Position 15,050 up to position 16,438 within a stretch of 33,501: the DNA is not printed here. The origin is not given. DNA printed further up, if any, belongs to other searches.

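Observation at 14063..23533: pseG/pseH pair split by a private KAS III-SDR-ACP-hydrolase cassette and Rieske oxygenases, capped by a TPR-GT41 transferase: candidate undescribed acyl-nonulosonate tailoring and transfer system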

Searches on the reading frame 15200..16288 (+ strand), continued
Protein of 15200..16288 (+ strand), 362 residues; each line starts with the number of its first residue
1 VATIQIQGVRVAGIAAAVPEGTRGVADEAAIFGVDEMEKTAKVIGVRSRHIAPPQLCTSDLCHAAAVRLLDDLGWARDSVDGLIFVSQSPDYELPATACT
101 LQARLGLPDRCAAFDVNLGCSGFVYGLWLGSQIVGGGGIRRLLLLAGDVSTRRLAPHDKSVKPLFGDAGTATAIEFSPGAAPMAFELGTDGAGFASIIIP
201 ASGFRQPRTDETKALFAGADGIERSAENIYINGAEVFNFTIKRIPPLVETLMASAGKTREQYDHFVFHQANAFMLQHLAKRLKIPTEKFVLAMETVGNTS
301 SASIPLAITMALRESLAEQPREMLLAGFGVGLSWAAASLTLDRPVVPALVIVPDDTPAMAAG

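Call 13: find_encoding_contigs(protein=P0018, flank=10000, max_places=2)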
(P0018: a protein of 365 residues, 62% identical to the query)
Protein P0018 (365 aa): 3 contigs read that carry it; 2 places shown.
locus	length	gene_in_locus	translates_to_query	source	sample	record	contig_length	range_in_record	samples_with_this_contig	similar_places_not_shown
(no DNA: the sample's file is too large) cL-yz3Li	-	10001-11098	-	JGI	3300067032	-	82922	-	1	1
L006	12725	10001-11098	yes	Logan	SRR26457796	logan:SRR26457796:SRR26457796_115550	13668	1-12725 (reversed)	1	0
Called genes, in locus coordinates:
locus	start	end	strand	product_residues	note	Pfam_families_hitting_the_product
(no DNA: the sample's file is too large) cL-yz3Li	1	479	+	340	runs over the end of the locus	PF09982:LpxR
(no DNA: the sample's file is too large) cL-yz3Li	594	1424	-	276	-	PF00106:adh_short, PF08659:KR, PF13561:adh_short_C2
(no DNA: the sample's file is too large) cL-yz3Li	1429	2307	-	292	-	PF02678:Pirin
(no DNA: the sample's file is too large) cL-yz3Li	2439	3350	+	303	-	PF00126:HTH_1, PF03466:LysR_substrate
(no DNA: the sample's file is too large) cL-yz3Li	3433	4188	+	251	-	PF00106:adh_short, PF08659:KR, PF13561:adh_short_C2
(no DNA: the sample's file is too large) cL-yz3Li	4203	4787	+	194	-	PF13302:Acetyltransf_3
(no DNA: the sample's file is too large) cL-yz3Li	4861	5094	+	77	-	PF00550:PP-binding (weak)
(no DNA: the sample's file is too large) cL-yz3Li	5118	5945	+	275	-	PF12146:Hydrolase_4, PF00561:Abhydrolase_1, PF12697:Abhydrolase_6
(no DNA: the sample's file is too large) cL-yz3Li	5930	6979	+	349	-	PF03102:NeuB, PF08666:SAF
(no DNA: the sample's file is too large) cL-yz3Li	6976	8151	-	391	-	PF00990:GGDEF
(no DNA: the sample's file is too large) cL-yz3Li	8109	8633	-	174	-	-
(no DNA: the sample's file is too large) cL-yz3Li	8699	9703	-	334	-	PF00195:Chal_sti_synt_N (weak), PF08545:ACP_syn_III, PF08541:ACP_syn_III_C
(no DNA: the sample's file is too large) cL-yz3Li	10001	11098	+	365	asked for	PF08545:ACP_syn_III, PF08541:ACP_syn_III_C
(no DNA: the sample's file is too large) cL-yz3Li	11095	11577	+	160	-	PF07310:PAS_5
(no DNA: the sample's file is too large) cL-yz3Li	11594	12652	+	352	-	PF00378:ECH_1, PF16113:ECH_2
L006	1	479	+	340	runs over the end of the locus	PF09982:LpxR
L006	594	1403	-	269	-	PF00106:adh_short, PF08659:KR, PF13561:adh_short_C2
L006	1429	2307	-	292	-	PF02678:Pirin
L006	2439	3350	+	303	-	PF00126:HTH_1, PF03466:LysR_substrate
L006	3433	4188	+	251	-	PF00106:adh_short, PF08659:KR, PF13561:adh_short_C2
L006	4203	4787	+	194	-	PF13302:Acetyltransf_3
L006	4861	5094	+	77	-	PF00550:PP-binding (weak)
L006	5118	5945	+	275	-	PF12146:Hydrolase_4, PF00561:Abhydrolase_1, PF12697:Abhydrolase_6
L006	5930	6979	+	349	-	PF03102:NeuB, PF08666:SAF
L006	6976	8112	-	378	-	PF00990:GGDEF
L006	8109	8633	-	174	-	-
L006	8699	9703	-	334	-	PF00195:Chal_sti_synt_N (weak), PF08545:ACP_syn_III, PF08541:ACP_syn_III_C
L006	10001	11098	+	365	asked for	PF08545:ACP_syn_III, PF08541:ACP_syn_III_C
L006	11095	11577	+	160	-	PF07310:PAS_5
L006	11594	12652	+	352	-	PF00378:ECH_1, PF16113:ECH_2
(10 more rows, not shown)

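Call 14: find_related_loci(query=window:15200-16288:+, collection=genome_contigs, flank=10000)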
Query window:15200-16288:+ (362 aa) in genome_contigs; peptide patterns used: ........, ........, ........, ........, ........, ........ (x = any residue, [..] = any of these).
155 stretches matched a pattern; 59 encode a relative of the query (tblastn E <= 1e-3); 59 distinct loci.
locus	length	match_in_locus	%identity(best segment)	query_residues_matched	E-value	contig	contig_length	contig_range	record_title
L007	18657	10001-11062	73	1-354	2e-173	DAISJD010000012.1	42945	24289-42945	MAG TPA_asm: Aliidongia sp. isolate CTOTU9737 NODE_82_length_42945_cov_19.760504, whole genome shotgun sequence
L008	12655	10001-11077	71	1-361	2e-172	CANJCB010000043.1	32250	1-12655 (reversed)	MAG: Rhodospirillales bacterium isolate RH-23may17-127 genome assembly, contig: RH-23may17-C9701, whole genome shotgun s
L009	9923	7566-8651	89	1-362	0e+0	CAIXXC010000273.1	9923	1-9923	MAG: uncultured Rhodospirillales bacterium isolate AM-2014_bin-1904 genome assembly, contig: bin-1904:273/541, whole gen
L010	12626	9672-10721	46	10-355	3e-99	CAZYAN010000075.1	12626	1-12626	MAG TPA_asm: uncultured Opitutales bacterium isolate SRP268622_co1_186 genome assembly, contig: NODE_11582_length_12626_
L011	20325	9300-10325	44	5-343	4e-96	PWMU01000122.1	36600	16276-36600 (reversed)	MAG: Opitutia bacterium isolate CSSed10_289R1 CS-Sed10-C1320, whole genome shotgun sequence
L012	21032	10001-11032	48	6-346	3e-94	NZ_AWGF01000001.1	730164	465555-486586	Asticcacaulis sp. YBE204 contig00001, whole genome shotgun sequence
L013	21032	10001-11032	48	6-349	7e-94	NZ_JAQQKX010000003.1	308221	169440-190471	Asticcacaulis aquaticus strain BYS171W BYS171W_ctg03, whole genome shotgun sequence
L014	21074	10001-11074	40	1-355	2e-91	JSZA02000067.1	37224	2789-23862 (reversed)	Candidatus Thiomargarita nelsonii isolate Hydrate Ridge NODE_259_length_37224_cov_158.555_ID_517, whole genome shotgun s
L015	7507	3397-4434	45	1-343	2e-91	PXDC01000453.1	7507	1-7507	MAG: Verrucomicrobia bacterium isolate T3Sed10_319 T3-Sed10-C26115, whole genome shotgun sequence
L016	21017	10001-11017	44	1-336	2e-90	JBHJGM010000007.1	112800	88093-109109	MAG: Opitutales bacterium isolate sb_S12C1740 S12Ck141_875027, whole genome shotgun sequence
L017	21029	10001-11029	46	1-341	3e-90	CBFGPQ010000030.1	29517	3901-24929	MAG TPA_asm: uncultured Asticcacaulis sp. isolate SRR14536362_binner23_Refined_13 genome assembly, contig: ERZ27321111.6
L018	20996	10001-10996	47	8-335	1e-89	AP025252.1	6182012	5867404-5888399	Bryobacterales bacterium F-183 DNA, nearly complete genome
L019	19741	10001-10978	44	14-336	1e-88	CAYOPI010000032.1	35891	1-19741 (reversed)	MAG TPA_asm: uncultured Opitutales bacterium isolate SRP128890_co1_260 genome assembly, contig: NODE_2041_length_35891_c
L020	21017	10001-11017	42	1-349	1e-87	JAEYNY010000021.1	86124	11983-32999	MAG: Bacillota bacterium isolate OH_CBB_131 k127_1790174, whole genome shotgun sequence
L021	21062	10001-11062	40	1-350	5e-88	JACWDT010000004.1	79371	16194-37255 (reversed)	Pelagibacterales bacterium SAG-MED22 SAR11-SAG-MED22-C4, whole genome shotgun sequence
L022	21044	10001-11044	44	1-348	2e-87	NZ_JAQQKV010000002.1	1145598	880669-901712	Asticcacaulis machinosus strain LKC15W LKC15W_ctg002, whole genome shotgun sequence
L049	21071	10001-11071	37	10-362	1e-73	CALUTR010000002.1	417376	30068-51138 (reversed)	MAG: uncultured Helicobacteraceae bacterium isolate BRZ_CI__bin16 genome assembly, contig: BRZ_CI__NODE_6_length_417376_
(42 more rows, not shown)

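Call 26: search_protein_families(library=ncbifam, proteins=[L022:867-2738:+, L022:2876-3577:+, L022:3623-4384:+, L022:4519-5607:+, L022:5614-6819:+, L022:6807-7889:+, L022:8008-8709:-, L022:8706-9629:-, L022:11061-12155:+, L022:13778-14800:+], max_evalue=0.00001)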
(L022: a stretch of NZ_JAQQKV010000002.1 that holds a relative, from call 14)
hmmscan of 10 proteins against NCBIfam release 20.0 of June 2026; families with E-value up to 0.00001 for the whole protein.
L022:867-2738:+ (623 aa): 9 families
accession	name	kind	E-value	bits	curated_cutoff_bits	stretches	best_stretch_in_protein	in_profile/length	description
NF033740.0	MarP_fam_protase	equivalog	1.7e-17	63.6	250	1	76-278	173-350/390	MarP family serine protease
TIGR02037.1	degP_htrA_DO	subfamily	5e-15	55.4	416.2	1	256-297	174-217/434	Do family serine endopeptidase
NF047968.1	SerProtHtrA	equivalog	4.4e-12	46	470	1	83-285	44-236/357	serine protease HtrA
NF041521.1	HhoA_HhoB_HtrA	equivalog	2.1e-11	43.7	450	1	122-281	56-199/335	HhoA/HhoB/HtrA family serine endopeptidase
TIGR02038.1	protease_degS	equivalog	1.6e-10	40.6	422.95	1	55-286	13-222/351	outer membrane-stress sensor serine endopeptidase DegS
NF040961.1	MamO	equivalog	5.8e-10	38.1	800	1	75-353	62-313/648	magnetosome protein MamO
NF008147.1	PRK10898.1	equivalog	4.3e-09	36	408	1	54-286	13-222/352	outer membrane-stress sensor serine endopeptidase DegS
NF040960.1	MamE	equivalog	7.4e-09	34.7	800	1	124-281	123-266/659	magnetosome formation protease MamE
NF050055.1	SerProtHtrAMycob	equivalog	8.6e-08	31.5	800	1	124-291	228-387/502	serine protease HtrA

L022:2876-3577:+ (233 aa): 35 families (the best 25 are shown)
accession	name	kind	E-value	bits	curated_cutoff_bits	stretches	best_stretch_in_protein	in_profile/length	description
NF053611.1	YiaD_Gzip_OmpA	equivalog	1.6e-74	250.1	175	1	21-228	4-206/206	YiaD family glycine zipper/OmpA-like lipoprotein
NF007804.1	PRK10510.1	equivalog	5.9e-55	186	307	1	20-231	11-219/219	OmpA family lipoprotein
NF053612.1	anchor_PA1041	equivalog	5.4e-35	121.5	250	1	111-228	118-235/236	PA1041 family peptidoglycan-binding anchor lipoprotein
NF053585.1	OMP_LP_YfiB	equivalog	1e-26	93.8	128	1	104-227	38-159/163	outer membrane lipoprotein YfiB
NF038224.1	OmpA_like_CmpA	equivalog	1.5e-26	93.4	300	1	14-227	7-213/233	C-OmpA-like family protein CmpA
TIGR03350.1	type_VI_ompA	equivalog_domain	3.1e-26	92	139.8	1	97-227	3-136/137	type VI secretion system protein TssL, long form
NF045787.1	OmpABordt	equivalog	1.1e-25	90.5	200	1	124-227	85-188/194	outer membrane protein OmpA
NF053613.1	OMP_toxin_LptF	equivalog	2.6e-24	86.3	400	1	95-228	118-245/256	lipotoxin F family OmpA-related lipoprotein LptF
NF006508.0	PRK08944.1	subfamily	8.3e-23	81.1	259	1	86-229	141-288/304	MotB family protein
TIGR02802.1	Pal_lipo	equivalog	6.8e-22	77.5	125.35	1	126-227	2-103/104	peptidoglycan-associated lipoprotein Pal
TIGR03789.1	pdsO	hypoth_equivalog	4.7e-21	75.6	152.2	1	95-227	116-242/243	sortase-associated OmpA-like protein PdsO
NF006541.1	PRK09038.1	equivalog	1.4e-20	74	283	1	91-227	108-247/253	flagellar motor protein MotD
NF033763.1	exchanger_TraB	exception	2e-20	72.3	700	1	114-231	384-500/522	outer membrane exchange protein TraB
NF038223.1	IcmN_DotK_IVB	equivalog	1.8e-18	66.8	250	1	92-229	23-160/164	type IVB secretion system protein IcmN/DotK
NF045788.1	Omp38Acinit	equivalog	6.8e-18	64.8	500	1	119-228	236-346/354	outer membrane protein Omp38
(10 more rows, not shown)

L022:3623-4384:+ (253 aa): 4 families
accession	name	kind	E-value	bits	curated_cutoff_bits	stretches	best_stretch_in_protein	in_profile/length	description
TIGR00696.1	wecG_tagA_cpsF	superfamily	9.3e-29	100.4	69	1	61-234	5-175/178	WecB/TagA/CpsF family glycosyltransferase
NF041872.1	EPS_EpsA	equivalog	5.4e-28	98.1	500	1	3-250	14-261/265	exopolysaccharide biosynthesis glycosyltransferase EpsA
NF041710.1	UDPacetylman_taseTarA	equivalog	1.9e-23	83.2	350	1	6-228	8-227/247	N-acetylglucosaminyldiphosphoundecaprenol N-acetyl-beta-D-mannosaminyltransferase TarA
NF002980.1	PRK03692.1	equivalog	2.8e-17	62.9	323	1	22-230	20-224/240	lipopolysaccharide N-acetylmannosaminouronosyltransferase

L022:4519-5607:+ (362 aa): 19 families
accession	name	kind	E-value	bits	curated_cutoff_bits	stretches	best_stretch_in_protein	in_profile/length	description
TIGR03589.1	PseB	equivalog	1.6e-152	507.1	407.75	1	29-356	3-323/324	UDP-N-acetylglucosamine 4,6-dehydratase (inverting)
TIGR04130.1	FnlA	equivalog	1.7e-78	263.9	730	1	29-358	3-326/337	UDP-N-acetylglucosamine 4,6-dehydratase/5-epimerase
TIGR04180.1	EDH_00030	hypoth_equivalog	2.3e-17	63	475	1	33-160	1-123/297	NAD-dependent 4,6-dehydratase LegB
TIGR01179.1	galE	equivalog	2.4e-15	56.2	262.3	1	33-205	2-180/332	UDP-glucose 4-epimerase GalE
TIGR03466.1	HpnA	hypoth_equivalog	1.5e-11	43.7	367.65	1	32-160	2-115/327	hopanoid-associated sugar epimerase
NF041293.1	G6PDh_Azf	equivalog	6.7e-10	38.8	400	1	31-161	3-118/252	NAD-dependent glucose-6-phosphate dehydrogenase Azf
TIGR01214.1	rmlD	equivalog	8e-10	38.3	224.05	1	33-159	2-101/285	dTDP-4-dehydrorhamnose reductase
TIGR01181.1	dTDP_gluc_dehyt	equivalog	8.7e-10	38.2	365.1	1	33-163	2-130/321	dTDP-glucose 4,6-dehydratase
TIGR01746.1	Thioester-redct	subfamily_domain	2.1e-09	37.1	213.35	1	33-169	2-147/371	thioester reductase domain-containing protein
TIGR02622.1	CDP_4_6_dhtase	equivalog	6.3e-09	35.4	278.45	1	29-161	3-132/352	CDP-glucose 4,6-dehydratase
NF042423.1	oxyalk_red_Shew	equivalog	2.6e-08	33.3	580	1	31-159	9-119/331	2-alkyl-3-oxoalkanoate reductase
NF042422.1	oxyalk_red_OleD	equivalog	8.1e-08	32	580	1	33-159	3-111/329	2-alkyl-3-oxoalkanoate reductase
NF052578.1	StrlDmthSdmBMthl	equivalog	9.5e-08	32.2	600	1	33-171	3-125/328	sterol demethylase protein SdmB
TIGR02197.1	heptose_epim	equivalog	1.8e-07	30.7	274.6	1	33-205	1-174/316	ADP-glyceromanno-heptose 6-epimerase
NF007956.0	PRK10675.1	subfamily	2.6e-07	30.1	394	1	33-157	3-123/338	UDP-glucose 4-epimerase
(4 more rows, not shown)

L022:5614-6819:+ (401 aa): 7 families
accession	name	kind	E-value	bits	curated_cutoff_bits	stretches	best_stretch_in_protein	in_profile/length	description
TIGR03588.1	PseC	equivalog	9.8e-142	472.3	423.5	1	6-399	1-380/380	UDP-4-amino-4,6-dideoxy-N-acetyl-beta-L-altrosamine transaminase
NF008658.2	PRK11658.1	equivalog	1.1e-83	281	631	1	4-399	2-377/379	UDP-4-amino-4-deoxy-L-arabinose aminotransferase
TIGR04181.1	NHT_00031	hypoth_equivalog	2.5e-70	237.2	420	1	15-378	9-357/359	LegC family aminotransferase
NF008687.0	PRK11706.1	equivalog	6.5e-55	186.4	375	1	12-398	7-373/375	dTDP-4-amino-4,6-dideoxygalactose transaminase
TIGR04427.1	PLP_DesI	equivalog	6.3e-48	163.8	650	1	20-396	36-380/390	dTDP-4-dehydro-6-deoxyglucose aminotransferase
NF011936.0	PRK15407.1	equivalog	1.1e-42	146.2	423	1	9-399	39-436/440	lipopolysaccharide biosynthesis protein RfbH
TIGR02379.1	ECA_wecE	subfamily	4.8e-40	137.5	434.85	1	18-398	13-374/376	dTDP-4-amino-4,6-dideoxy-D-glucose transaminase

L022:6807-7889:+ (360 aa): 2 families
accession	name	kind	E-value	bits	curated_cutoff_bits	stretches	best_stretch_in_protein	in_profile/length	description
TIGR03586.1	PseI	equivalog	9.4e-149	495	340.25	1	21-346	2-327/327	pseudaminic acid synthase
TIGR03569.1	NeuB_NnaB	equivalog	6.2e-89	298.3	399.65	1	22-344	2-327/329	N-acetylneuraminate synthase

L022:8008-8709:- (233 aa): 6 families
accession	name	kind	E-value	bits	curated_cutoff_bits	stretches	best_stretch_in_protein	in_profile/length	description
TIGR03584.1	PseF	equivalog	9e-103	342.7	205.7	1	4-225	1-221/222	pseudaminic acid cytidylyltransferase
NF003952.0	PRK05450.1-5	subfamily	4.8e-15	55.4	193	1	1-70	1-70/250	3-deoxy-manno-octulosonate cytidylyltransferase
NF009905.0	PRK13368.1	subfamily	4.1e-13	49.2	255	1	1-66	1-66/243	3-deoxy-manno-octulosonate cytidylyltransferase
NF003950.0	PRK05450.1-3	subfamily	8.7e-13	48.2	234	1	1-67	1-67/248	3-deoxy-manno-octulosonate cytidylyltransferase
TIGR00466.1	kdsB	equivalog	2.9e-11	43.2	155.2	1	1-68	1-67/241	3-deoxy-manno-octulosonate cytidylyltransferase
NF003948.0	PRK05450.1-1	equivalog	9e-10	38.2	281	1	2-70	5-72/248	3-deoxy-manno-octulosonate cytidylyltransferase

L022:8706-9629:- (307 aa): 0 families

L022:11061-12155:+ (364 aa): 6 families
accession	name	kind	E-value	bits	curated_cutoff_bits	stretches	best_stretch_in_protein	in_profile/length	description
NF058607.1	GlBtMonoOxGbcA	equivalog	7.9e-30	103.6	670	1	12-210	36-232/420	glycine betaine monooxygenase oxygenase subunit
TIGR03228.1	anthran_1_2_A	equivalog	4.9e-27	94.7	671.9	1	9-205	16-218/438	anthranilate 1,2-dioxygenase large subunit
TIGR03229.1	benzo_1_2_benA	equivalog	1.2e-26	93.6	780.95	1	11-203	18-218/433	benzoate 1,2-dioxygenase large subunit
NF042946.1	3PPDioc_HcaE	equivalog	5.9e-24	84.9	830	1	10-203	17-217/450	3-phenylpropionate/cinnamic acid dioxygenase subunit alpha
NF041684.1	ant_diox_AndAc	equivalog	1.9e-20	72.9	750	1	12-200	26-222/418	anthranilate 1,2-dioxygenase large subunit AndAc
NF052579.1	BetMthstMoxSdmAMthl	equivalog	2.8e-07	29.8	600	1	58-149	44-130/351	4beta-methylsterol monooxygenase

L022:13778-14800:+ (340 aa): 10 families
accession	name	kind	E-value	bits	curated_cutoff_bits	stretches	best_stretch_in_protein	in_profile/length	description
NF006829.0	PRK09352.1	subfamily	7e-69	232.3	249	1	11-322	7-320/322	beta-ketoacyl-ACP synthase 3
TIGR00747.1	fabH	subfamily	2.3e-60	204.4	292.1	1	13-322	7-321/322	beta-ketoacyl-ACP synthase III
NF009519.0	PRK12880.1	equivalog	2.6e-44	152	436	2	36-204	38-205/353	beta-ketoacyl-ACP synthase III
NF004623.0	PRK05963.1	equivalog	3.1e-40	138.4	437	1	9-322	6-327/328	beta-ketoacyl-ACP synthase III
NF005541.0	PRK07204.1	equivalog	1.1e-31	110.5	402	1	11-318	7-324/329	beta-ketoacyl-ACP synthase III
NF005703.0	PRK07515.1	equivalog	6e-24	84.6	304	2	45-182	84-220/373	beta-ketoacyl-ACP synthase III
NF006720.0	PRK09258.1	equivalog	6.2e-24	84.9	285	2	38-152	41-156/338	3-oxoacyl-ACP synthase III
NF005308.0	PRK06840.1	equivalog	2.8e-17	62.7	315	1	12-322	8-334/339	3-oxoacyl-ACP synthase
NF003274.0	PRK04262.1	equivalog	1.8e-15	56.9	244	1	25-294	19-281/347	hydroxymethylglutaryl-CoA synthase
NF042429.2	DHPHCoAsyn_DpgA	equivalog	9.8e-08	31.3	425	1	59-289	72-316/350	3,5-dihydroxyphenylacetyl-CoA synthase DpgA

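Call 53: search_protein_families(library=pfam, proteins=[L049:4212-5165:+, L049:5162-6745:+, L049:6742-7416:+, L049:7407-8717:+, L049:8705-9607:+, L049:13194-13868:+, L049:15395-16453:+, L049:17200-17844:+, L049:17856-18992:+, L049:19022-20044:+], max_evalue=0.0001)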
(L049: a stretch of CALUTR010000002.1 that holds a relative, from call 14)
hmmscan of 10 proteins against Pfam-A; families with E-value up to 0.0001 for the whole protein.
L049:4212-5165:+ (317 aa): 0 families

L049:5162-6745:+ (527 aa): 1 family
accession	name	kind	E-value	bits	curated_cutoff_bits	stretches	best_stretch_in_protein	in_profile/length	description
PF00551.24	Formyl_trans_N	-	1.2e-38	133.1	26.1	2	25-186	2-160/181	Formyl transferase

L049:6742-7416:+ (224 aa): 1 family
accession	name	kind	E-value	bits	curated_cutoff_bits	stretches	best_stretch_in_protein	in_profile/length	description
PF00132.30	Hexapep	-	1e-09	38.1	27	1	149-180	3-34/36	Bacterial transferase hexapeptide (six repeats)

L049:7407-8717:+ (436 aa): 5 families
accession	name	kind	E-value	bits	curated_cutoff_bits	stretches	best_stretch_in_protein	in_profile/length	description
PF13535.11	ATP-grasp_4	-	8.2e-11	42.2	27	1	139-282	2-155/160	ATP-grasp domain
PF02655.19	ATP-grasp_3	-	2.1e-07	31.6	23.2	1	104-280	3-158/160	ATP-grasp domain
PF07478.18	Dala_Dala_lig_C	-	2.6e-07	30.8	24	1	134-194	31-89/204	D-ala D-ala ligase C-terminus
PF02222.28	ATP-grasp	-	3e-07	30.7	27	1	114-278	5-162/179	ATP-grasp domain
PF02786.22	CPSase_L_D2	-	3.6e-06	27.1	19.8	1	105-310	2-209/211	Carbamoyl-phosphate synthase L chain, ATP binding domain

L049:8705-9607:+ (300 aa): 1 family
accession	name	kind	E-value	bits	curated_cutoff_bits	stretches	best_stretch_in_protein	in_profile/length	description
PF08889.16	WbqC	-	4.9e-63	213.3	21.3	1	17-233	1-217/218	WbqC-like protein family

L049:13194-13868:+ (224 aa): 1 family
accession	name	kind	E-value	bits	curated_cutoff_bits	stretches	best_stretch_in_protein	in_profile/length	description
PF00132.30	Hexapep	-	4.7e-12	45.5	27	1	67-101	2-36/36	Bacterial transferase hexapeptide (six repeats)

L049:15395-16453:+ (352 aa): 2 families
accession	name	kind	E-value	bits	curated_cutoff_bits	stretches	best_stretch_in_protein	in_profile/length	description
PF00848.25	Ring_hydroxyl_A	-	4.4e-15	56.6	24.9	1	170-351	11-207/208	Ring hydroxylating alpha subunit (catalytic domain)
PF00355.32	Rieske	-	5.9e-13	49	20.3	1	28-102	2-71/88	Rieske [2Fe-2S] domain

L049:17200-17844:+ (214 aa): 2 families
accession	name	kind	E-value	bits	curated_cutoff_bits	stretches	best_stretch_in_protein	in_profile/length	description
PF00132.30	Hexapep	-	8.2e-09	35.2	27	1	160-192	2-34/36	Bacterial transferase hexapeptide (six repeats)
PF17836.7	PglD_N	-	1.7e-07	32.1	23.4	1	3-84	1-76/78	PglD N-terminal domain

L049:17856-18992:+ (378 aa): 1 family
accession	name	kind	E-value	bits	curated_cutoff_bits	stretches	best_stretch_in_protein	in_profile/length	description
PF05050.19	Methyltransf_21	-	2.9e-22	80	22.7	1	203-356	1-168/173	Methyltransferase FkbM domain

L049:19022-20044:+ (340 aa): 1 family
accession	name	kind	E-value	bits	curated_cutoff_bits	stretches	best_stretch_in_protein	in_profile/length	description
PF03071.21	GNT-I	-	7.9e-05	22.1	25.4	0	3-140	94-232/434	GNT-I family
